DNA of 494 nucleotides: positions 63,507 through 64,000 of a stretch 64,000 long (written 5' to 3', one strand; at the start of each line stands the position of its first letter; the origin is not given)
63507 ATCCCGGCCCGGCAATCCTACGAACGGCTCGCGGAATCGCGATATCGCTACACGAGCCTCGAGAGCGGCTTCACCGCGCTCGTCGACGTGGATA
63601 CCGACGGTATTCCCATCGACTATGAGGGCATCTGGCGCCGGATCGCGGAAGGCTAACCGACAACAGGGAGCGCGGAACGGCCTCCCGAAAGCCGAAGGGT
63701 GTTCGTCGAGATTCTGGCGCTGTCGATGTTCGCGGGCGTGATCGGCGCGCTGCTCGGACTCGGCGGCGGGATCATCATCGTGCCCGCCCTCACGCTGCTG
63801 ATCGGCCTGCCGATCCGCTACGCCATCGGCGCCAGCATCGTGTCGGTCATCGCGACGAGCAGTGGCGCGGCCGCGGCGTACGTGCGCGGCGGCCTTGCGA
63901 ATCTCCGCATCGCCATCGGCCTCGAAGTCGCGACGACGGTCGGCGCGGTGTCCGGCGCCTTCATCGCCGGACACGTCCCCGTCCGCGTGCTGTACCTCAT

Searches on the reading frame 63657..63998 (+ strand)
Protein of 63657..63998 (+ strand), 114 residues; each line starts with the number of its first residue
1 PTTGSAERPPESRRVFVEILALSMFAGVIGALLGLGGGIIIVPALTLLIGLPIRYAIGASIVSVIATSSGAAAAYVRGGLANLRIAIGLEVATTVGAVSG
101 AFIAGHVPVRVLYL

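Call 21: search_protein_families(library=pfam, proteins=[window:63657-63998:+], max_evalue=0.001)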
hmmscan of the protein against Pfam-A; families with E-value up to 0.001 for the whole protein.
window:63657-63998:+ (114 aa): 1 family
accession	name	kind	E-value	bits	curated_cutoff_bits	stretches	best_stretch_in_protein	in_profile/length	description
PF01925.25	TauE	-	5.9e-17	62.6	32.6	1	20-113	2-93/237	Sulfite exporter TauE/SafE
